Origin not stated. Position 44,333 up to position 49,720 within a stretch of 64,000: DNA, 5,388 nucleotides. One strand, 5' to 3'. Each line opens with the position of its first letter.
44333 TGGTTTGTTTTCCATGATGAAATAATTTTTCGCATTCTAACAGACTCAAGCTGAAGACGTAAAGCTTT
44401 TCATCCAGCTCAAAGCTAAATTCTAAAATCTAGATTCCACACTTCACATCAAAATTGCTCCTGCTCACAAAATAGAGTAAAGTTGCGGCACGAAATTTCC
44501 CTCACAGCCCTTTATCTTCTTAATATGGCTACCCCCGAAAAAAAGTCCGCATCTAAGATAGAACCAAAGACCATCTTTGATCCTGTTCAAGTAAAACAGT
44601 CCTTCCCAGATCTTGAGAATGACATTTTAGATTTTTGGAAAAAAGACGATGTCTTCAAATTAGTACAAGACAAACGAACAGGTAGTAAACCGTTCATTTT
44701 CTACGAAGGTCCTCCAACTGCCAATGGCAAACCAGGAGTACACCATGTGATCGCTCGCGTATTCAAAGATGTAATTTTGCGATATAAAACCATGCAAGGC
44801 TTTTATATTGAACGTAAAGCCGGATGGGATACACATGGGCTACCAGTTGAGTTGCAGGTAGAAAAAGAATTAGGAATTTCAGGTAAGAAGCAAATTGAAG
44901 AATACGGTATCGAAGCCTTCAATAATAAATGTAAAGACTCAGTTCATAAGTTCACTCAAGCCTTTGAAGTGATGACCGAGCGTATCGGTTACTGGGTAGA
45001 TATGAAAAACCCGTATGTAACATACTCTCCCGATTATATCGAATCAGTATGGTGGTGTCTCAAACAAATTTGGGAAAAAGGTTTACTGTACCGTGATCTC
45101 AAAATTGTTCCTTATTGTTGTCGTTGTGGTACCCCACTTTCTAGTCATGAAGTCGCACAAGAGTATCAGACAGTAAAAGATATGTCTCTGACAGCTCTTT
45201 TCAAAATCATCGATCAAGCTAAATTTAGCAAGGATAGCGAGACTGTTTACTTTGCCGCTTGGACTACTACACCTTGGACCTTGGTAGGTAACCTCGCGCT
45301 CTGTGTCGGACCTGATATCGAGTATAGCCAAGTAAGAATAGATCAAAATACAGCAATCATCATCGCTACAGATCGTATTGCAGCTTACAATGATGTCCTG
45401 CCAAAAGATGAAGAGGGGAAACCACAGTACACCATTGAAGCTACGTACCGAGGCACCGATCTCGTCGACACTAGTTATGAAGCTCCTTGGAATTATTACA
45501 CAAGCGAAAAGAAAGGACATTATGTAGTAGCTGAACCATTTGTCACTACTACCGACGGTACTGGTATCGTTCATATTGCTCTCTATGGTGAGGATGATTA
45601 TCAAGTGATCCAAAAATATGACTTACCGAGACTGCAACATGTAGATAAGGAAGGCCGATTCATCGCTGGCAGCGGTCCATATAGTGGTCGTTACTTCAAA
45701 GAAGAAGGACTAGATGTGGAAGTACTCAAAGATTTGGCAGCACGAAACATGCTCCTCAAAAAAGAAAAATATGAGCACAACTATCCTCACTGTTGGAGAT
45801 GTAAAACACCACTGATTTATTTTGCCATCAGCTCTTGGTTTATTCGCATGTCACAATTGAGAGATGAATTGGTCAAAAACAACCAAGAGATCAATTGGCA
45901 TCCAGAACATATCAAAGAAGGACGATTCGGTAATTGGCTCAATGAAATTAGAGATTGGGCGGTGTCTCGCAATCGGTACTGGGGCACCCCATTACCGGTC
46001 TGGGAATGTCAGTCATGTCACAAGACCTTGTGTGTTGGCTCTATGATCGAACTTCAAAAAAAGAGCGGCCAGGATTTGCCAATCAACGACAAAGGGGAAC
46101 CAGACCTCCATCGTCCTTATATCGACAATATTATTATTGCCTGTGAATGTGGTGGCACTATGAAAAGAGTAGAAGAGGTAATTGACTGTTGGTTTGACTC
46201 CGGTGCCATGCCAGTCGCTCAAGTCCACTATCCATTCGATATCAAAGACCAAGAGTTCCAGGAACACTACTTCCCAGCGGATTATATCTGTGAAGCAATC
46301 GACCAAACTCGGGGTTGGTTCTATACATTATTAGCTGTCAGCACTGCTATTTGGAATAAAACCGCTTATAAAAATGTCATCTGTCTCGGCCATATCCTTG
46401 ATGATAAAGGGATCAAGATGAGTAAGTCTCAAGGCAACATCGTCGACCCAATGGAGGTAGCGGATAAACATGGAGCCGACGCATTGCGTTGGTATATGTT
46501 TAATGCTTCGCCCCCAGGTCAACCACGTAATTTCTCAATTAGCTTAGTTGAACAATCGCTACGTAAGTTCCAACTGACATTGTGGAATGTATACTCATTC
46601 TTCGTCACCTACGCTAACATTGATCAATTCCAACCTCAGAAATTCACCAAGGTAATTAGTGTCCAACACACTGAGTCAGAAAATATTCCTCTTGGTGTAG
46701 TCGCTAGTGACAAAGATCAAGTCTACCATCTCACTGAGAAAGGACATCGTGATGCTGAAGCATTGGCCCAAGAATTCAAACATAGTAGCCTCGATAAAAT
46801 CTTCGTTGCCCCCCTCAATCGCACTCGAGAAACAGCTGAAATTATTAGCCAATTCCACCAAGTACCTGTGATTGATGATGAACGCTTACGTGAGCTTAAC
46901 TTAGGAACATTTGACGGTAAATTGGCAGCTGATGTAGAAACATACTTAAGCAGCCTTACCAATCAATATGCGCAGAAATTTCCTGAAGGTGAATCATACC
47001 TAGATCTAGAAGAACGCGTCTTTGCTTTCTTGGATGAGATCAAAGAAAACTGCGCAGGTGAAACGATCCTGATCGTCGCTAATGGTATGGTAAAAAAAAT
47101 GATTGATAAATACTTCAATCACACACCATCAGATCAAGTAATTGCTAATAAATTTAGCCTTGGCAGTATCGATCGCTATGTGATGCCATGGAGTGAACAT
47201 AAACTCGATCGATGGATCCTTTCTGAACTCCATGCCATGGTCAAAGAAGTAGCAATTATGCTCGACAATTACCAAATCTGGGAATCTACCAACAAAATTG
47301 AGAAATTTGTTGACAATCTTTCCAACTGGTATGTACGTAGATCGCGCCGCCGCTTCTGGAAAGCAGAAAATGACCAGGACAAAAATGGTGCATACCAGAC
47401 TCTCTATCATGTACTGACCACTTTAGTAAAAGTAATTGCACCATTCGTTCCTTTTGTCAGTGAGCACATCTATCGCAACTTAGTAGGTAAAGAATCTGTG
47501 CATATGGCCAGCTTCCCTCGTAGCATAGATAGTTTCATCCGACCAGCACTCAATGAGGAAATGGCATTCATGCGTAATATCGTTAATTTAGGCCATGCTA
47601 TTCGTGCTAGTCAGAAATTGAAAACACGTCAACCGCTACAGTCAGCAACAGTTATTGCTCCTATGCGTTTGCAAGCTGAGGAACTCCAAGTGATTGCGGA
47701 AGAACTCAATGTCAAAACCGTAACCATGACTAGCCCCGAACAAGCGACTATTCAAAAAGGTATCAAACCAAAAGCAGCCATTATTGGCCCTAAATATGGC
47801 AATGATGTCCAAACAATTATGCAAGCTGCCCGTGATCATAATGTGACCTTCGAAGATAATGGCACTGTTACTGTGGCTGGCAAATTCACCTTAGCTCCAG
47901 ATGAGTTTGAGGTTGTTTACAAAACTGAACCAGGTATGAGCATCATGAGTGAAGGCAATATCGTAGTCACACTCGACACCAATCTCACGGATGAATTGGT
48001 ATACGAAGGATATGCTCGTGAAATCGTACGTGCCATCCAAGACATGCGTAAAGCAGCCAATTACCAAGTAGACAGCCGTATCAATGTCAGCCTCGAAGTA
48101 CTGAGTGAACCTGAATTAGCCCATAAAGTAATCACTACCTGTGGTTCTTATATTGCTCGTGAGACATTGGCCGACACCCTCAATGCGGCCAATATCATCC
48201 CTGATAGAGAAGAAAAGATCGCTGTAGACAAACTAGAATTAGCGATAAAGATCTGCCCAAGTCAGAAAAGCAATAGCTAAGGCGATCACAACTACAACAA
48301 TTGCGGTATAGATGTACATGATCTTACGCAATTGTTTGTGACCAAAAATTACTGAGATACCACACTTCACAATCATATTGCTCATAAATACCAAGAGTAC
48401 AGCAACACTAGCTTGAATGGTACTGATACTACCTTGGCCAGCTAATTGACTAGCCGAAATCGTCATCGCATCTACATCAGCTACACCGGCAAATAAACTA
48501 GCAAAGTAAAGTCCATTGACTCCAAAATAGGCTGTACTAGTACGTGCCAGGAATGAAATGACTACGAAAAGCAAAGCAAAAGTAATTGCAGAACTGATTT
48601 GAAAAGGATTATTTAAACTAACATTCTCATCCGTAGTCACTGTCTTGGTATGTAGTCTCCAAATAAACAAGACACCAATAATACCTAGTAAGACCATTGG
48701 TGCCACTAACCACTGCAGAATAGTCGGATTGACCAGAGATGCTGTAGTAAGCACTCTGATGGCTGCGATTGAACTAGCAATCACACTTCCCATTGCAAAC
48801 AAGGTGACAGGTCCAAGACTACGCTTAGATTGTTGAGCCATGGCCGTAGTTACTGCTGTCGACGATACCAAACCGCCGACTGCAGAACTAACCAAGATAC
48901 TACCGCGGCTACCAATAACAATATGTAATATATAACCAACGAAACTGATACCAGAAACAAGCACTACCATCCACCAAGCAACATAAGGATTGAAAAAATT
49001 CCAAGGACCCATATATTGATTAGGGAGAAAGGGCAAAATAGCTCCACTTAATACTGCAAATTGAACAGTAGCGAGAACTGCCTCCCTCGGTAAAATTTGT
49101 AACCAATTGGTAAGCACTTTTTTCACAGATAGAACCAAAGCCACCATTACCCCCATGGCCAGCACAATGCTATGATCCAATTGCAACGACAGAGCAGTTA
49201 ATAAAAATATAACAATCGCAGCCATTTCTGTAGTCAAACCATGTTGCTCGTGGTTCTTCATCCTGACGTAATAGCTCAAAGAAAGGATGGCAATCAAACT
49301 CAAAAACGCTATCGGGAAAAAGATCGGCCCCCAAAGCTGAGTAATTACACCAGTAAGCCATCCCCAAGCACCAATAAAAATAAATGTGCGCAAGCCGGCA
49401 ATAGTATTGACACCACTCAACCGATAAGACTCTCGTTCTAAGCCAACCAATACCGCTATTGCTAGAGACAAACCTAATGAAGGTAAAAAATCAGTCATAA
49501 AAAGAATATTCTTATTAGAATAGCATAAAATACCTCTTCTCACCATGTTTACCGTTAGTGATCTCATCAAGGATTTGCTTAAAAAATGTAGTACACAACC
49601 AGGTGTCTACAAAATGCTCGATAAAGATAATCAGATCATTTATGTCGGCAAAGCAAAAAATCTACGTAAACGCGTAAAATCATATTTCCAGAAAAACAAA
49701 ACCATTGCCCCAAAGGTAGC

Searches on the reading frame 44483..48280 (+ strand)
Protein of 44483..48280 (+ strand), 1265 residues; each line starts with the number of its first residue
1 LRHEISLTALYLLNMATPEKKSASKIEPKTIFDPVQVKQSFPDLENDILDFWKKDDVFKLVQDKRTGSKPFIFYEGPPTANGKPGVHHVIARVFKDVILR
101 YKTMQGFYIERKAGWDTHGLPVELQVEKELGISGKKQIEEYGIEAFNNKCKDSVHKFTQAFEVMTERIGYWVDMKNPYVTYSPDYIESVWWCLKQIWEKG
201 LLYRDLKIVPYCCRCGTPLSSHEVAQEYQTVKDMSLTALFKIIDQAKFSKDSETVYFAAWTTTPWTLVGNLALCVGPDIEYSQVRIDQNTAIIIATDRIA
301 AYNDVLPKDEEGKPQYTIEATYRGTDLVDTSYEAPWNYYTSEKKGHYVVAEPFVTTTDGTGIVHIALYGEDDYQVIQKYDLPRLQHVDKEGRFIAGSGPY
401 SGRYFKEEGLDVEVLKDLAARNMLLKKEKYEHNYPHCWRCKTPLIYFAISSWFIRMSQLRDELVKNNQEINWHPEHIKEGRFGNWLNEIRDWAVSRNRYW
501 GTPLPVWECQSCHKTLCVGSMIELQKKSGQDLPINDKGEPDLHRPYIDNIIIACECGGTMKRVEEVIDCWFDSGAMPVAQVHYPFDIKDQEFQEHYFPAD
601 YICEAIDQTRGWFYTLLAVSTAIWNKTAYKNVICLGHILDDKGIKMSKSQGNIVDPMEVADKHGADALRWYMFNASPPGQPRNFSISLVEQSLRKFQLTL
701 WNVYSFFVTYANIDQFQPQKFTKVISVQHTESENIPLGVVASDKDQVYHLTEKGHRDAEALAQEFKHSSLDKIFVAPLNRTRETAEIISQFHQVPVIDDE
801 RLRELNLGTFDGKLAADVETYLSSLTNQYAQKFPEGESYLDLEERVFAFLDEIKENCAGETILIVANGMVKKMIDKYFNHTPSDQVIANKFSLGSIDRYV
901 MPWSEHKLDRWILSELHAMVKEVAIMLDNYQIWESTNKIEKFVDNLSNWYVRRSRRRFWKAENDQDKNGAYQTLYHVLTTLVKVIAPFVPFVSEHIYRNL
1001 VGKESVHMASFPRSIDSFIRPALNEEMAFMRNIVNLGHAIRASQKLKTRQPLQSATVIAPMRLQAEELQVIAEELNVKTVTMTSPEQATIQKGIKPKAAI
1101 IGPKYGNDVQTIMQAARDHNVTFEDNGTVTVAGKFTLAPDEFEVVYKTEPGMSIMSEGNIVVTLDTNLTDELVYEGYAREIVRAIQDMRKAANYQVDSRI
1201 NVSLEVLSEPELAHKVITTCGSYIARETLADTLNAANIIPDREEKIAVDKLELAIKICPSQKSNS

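Call 54: search_protein_families(library=pfam, proteins=[window:44483-48280:+], max_evalue=0.0001)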
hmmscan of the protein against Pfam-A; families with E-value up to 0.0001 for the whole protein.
window:44483-48280:+ (1265 aa): 5 families
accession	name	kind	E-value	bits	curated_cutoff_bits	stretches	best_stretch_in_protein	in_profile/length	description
PF00133.28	tRNA-synt_1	-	1.3e-125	419.8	22.7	1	48-679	2-408/414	tRNA synthetases class I (I, L, M and V)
PF08264.19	Anticodon_1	-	3e-35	121.7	25.1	1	909-1054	1-146/148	Anticodon-binding domain of tRNA ligase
PF19302.4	DUF5915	-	3.6e-33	115.2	27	1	1069-1257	2-192/195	Domain of unknown function (DUF5915)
PF00300.27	His_Phos_1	-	4.1e-30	105.3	21.7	1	748-901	23-181/194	Histidine phosphatase superfamily (branch 1)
PF09334.17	tRNA-synt_1g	-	1.9e-19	70.1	20.1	1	565-689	243-371/391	tRNA synthetases class I (M)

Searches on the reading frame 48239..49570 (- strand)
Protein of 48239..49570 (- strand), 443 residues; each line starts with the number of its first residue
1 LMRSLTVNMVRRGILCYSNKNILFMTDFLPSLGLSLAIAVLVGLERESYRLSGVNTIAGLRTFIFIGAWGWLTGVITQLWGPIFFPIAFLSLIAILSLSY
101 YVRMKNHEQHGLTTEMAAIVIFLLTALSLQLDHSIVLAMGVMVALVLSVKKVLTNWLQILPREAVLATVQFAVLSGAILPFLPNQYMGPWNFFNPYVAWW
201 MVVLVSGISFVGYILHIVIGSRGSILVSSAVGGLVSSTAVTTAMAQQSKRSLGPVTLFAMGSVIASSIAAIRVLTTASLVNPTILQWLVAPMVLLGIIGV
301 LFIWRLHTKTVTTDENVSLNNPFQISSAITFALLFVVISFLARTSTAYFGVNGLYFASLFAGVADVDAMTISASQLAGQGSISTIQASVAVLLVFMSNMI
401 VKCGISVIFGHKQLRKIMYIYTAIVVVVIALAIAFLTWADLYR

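Call 54: search_protein_families(library=pfam, proteins=[window:48239-49570:-], max_evalue=0.0001)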
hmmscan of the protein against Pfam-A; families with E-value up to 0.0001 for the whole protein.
window:48239-49570:- (443 aa): 2 families
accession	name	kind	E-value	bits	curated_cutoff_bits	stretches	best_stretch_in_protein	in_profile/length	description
PF13194.11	DUF4010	-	4.5e-52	177.2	30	1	203-410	1-210/210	Domain of unknown function (DUF4010)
PF02308.21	MgtC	-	1.8e-10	41.6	31.4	1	32-155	1-120/121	MgtC family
